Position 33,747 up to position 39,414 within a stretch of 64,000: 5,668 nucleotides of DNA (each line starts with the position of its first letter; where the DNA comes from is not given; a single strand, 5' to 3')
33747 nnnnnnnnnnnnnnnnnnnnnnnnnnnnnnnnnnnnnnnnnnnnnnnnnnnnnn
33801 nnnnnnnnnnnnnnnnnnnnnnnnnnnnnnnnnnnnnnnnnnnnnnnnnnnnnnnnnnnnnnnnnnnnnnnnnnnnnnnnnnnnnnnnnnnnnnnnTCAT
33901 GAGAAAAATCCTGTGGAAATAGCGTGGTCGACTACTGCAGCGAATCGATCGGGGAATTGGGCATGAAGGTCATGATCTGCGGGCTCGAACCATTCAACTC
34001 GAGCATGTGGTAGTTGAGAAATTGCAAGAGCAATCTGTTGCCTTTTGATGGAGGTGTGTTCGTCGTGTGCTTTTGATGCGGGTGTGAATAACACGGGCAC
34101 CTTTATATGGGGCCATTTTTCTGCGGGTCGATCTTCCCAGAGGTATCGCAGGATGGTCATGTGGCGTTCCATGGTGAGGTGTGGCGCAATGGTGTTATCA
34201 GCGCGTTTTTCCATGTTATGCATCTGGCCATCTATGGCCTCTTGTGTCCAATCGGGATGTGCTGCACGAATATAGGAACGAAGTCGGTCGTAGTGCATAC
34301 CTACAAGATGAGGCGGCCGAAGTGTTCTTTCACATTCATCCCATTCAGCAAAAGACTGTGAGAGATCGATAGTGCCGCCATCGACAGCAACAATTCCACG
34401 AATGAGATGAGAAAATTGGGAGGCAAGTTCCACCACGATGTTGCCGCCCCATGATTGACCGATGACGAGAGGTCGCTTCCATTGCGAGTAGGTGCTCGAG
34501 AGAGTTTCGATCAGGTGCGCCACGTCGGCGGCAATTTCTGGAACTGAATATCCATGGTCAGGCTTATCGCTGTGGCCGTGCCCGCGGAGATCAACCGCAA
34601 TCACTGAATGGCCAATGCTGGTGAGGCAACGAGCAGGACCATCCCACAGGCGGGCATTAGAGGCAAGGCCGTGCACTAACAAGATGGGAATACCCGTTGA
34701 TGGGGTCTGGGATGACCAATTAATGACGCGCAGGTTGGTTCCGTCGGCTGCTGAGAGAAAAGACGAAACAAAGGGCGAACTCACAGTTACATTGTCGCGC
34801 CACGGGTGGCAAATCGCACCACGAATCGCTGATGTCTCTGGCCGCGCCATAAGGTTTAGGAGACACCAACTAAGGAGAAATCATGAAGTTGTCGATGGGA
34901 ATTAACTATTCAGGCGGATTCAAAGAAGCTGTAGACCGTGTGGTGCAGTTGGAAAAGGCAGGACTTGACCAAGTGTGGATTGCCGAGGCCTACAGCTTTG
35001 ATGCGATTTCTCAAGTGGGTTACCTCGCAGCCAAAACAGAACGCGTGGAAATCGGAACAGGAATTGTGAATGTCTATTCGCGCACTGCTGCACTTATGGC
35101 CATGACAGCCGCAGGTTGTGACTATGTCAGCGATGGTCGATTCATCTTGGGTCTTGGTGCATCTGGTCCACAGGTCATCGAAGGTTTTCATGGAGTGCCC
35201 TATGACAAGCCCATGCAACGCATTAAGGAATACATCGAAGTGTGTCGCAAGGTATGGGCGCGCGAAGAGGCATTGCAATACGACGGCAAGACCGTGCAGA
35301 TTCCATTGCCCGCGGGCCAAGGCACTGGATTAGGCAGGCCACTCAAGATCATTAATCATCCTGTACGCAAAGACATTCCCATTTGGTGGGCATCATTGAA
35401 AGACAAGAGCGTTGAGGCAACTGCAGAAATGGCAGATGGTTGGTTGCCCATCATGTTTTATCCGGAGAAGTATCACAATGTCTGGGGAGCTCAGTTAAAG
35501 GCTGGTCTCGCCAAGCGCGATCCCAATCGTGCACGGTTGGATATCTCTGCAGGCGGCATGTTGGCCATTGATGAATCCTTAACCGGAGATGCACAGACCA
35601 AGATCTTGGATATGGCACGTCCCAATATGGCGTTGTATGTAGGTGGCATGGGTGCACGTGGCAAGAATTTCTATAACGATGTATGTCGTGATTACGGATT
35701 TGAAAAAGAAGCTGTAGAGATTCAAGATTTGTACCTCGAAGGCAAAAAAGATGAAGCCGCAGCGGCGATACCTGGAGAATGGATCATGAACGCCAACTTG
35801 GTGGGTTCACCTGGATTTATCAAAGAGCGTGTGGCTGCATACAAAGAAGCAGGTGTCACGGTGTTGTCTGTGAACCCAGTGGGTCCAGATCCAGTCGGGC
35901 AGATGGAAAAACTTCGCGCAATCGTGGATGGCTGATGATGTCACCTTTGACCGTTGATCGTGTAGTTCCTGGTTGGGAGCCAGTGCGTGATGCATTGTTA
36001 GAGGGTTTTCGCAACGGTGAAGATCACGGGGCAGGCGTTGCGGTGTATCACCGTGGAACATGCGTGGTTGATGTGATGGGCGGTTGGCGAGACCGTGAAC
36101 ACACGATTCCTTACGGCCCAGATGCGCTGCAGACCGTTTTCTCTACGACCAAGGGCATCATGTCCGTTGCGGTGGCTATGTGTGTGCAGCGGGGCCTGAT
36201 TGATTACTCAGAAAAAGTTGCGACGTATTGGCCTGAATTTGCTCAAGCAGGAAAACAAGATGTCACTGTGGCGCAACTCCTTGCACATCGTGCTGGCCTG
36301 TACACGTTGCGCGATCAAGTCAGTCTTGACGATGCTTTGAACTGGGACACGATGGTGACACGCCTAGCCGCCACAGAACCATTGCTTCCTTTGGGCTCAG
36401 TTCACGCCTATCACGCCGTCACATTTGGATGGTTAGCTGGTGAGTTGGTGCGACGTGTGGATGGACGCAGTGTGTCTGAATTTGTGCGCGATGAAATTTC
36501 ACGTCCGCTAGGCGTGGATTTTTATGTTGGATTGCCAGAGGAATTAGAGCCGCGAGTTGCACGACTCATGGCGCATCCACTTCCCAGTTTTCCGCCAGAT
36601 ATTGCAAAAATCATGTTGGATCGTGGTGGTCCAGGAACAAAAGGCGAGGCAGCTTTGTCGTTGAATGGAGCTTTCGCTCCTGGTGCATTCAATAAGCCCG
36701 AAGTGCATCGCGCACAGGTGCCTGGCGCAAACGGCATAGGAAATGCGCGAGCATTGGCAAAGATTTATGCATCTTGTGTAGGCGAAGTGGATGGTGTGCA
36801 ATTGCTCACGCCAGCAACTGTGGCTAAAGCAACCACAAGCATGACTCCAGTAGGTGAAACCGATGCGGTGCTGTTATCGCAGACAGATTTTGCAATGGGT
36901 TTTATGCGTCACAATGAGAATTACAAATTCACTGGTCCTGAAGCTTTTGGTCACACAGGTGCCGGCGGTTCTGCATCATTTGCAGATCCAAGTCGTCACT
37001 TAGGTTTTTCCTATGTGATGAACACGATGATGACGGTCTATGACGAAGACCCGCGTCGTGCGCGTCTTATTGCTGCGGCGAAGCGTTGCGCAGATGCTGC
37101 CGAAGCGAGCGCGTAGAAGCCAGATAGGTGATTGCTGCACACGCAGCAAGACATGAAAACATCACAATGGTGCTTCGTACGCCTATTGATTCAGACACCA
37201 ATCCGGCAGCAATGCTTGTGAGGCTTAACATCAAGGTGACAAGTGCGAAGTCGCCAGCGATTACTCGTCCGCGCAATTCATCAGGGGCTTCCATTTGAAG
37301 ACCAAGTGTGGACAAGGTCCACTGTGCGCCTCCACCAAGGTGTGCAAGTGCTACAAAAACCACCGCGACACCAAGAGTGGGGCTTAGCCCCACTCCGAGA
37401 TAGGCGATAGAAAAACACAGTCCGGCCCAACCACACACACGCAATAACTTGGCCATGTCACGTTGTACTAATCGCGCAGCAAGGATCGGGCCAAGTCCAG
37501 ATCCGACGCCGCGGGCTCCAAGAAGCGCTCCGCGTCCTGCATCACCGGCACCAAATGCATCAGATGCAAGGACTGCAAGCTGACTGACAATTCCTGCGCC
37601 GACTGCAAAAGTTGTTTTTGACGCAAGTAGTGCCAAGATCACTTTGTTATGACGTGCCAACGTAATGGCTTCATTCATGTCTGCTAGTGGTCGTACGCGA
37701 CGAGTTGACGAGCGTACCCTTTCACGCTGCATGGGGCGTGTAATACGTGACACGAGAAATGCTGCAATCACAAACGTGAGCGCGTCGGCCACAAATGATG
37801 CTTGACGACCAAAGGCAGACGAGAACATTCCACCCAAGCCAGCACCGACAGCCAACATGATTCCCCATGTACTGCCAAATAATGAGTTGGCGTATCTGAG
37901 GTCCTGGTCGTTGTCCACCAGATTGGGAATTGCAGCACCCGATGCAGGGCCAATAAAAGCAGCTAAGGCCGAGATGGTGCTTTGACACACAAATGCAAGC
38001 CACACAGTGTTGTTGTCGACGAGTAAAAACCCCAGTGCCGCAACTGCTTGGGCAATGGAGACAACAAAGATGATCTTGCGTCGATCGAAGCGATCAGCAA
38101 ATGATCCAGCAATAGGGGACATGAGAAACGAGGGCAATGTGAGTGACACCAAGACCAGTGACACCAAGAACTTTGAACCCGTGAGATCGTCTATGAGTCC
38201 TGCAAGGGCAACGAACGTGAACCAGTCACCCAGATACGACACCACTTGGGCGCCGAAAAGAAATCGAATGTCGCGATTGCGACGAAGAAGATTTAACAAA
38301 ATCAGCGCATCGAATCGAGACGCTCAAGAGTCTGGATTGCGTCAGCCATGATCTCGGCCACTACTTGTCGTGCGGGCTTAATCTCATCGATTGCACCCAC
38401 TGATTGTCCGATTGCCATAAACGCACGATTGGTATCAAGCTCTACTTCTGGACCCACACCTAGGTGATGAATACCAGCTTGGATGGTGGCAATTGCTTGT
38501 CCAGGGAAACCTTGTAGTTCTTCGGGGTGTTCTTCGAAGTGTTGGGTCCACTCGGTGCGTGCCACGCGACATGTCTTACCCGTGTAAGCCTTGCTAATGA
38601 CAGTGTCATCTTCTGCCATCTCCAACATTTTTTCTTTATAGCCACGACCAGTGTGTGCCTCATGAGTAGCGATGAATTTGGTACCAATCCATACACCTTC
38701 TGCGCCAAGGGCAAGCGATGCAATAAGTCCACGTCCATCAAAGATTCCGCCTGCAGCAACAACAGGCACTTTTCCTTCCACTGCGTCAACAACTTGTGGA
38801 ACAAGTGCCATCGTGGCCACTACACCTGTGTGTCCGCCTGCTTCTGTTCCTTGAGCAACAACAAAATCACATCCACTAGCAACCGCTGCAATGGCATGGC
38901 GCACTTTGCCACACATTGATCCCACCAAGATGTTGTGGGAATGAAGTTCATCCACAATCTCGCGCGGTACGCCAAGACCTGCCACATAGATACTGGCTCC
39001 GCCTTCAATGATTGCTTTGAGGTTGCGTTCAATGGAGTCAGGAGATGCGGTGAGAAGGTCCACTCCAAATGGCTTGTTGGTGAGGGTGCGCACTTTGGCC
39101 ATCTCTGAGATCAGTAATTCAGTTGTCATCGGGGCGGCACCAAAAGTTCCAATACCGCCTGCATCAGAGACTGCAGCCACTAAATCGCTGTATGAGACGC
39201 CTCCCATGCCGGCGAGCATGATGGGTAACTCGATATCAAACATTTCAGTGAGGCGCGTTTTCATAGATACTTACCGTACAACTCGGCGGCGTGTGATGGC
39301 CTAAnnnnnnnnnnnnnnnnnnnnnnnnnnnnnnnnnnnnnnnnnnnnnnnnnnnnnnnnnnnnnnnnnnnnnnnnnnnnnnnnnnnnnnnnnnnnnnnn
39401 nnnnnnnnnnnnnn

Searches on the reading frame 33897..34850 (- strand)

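Call 68: search_protein_families(library=pfam, proteins=[window:33897-34850:-], max_evalue=1e-8)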
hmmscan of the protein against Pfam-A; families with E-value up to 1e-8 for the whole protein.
window:33897-34850:- (317 aa): 3 families
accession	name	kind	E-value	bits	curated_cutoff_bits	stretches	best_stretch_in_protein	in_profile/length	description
PF00561.26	Abhydrolase_1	-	4.2e-22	79.4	25.8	1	55-179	2-118/245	alpha/beta hydrolase fold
PF12697.13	Abhydrolase_6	-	1.4e-21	78.6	26.3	1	56-306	1-217/217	Alpha/beta hydrolase family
PF12146.15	Hydrolase_4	-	1.1e-14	54.7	27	1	56-296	7-235/239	Serine aminopeptidase, S33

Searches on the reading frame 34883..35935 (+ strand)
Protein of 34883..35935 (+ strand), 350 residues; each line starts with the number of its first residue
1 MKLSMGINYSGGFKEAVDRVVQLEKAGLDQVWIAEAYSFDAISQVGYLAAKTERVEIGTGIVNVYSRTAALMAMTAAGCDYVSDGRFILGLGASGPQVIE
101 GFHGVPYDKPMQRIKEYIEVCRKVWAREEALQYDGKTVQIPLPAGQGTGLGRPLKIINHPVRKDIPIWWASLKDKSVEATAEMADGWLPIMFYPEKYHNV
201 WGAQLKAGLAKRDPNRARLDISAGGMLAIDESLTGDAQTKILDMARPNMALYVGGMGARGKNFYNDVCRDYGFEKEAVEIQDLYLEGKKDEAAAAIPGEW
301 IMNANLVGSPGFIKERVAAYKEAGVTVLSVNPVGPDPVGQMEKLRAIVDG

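Call 68: search_protein_families(library=pfam, proteins=[window:34883-35935:+], max_evalue=1e-8)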
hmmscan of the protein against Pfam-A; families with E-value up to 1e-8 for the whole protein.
window:34883-35935:+ (350 aa): 1 family
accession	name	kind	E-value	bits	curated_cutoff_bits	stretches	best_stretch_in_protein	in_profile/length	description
PF00296.26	Bac_luciferase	-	7.9e-70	236.1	27.9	1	7-326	15-313/314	Luciferase-like monooxygenase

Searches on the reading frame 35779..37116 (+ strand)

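Call 68: search_protein_families(library=pfam, proteins=[window:35779-37116:+], max_evalue=1e-8)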
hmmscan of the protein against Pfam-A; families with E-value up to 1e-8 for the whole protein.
window:35779-37116:+ (445 aa): 1 family
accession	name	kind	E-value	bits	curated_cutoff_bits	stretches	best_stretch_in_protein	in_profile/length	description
PF00144.29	Beta-lactamase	-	3.1e-64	217.7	27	1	83-432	15-327/329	Beta-lactamase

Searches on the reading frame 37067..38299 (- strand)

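Call 69: search_protein_families(library=pfam, proteins=[window:37067-38299:-], max_evalue=1e-8)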
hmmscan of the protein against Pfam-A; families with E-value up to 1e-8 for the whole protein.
window:37067-38299:- (410 aa): 3 families
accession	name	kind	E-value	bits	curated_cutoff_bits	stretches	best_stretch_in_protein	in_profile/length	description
PF07690.21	MFS_1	-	3.6e-32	112.1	33.4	1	14-250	1-233/347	Major Facilitator Superfamily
PF05977.19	MFS_3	-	1.2e-31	110.2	27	1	10-393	11-392/524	Transmembrane secretion effector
PF13347.12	MFS_2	-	3.4e-12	46.1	27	1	2-160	217-377/427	MFS/sugar transport protein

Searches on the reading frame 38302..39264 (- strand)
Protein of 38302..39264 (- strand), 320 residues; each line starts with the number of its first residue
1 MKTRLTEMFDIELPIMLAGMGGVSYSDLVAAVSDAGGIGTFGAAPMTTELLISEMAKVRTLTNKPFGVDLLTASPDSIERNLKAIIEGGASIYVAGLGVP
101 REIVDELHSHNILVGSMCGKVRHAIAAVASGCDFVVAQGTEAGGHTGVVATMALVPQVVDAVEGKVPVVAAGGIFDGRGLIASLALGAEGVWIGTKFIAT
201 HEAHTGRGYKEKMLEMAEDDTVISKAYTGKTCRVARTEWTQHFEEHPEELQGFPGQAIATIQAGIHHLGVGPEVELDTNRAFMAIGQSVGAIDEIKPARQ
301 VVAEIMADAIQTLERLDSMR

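Call 69: search_protein_families(library=pfam, proteins=[window:38302-39264:-], max_evalue=1e-8)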
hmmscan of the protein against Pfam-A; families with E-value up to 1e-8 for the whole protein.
window:38302-39264:- (320 aa): 3 families
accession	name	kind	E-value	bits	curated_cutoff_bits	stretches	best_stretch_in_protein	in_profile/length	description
PF03060.21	NMO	-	1.8e-62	212.1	28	1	3-307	2-330/331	Nitronate monooxygenase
PF00478.31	IMPDH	-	5.4e-10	39.2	25.6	0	2-140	24-125/345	IMP dehydrogenase / GMP reductase domain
PF01070.24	FMN_dh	-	3.1e-09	36.8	24.9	1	123-223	231-330/350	FMN-dependent dehydrogenase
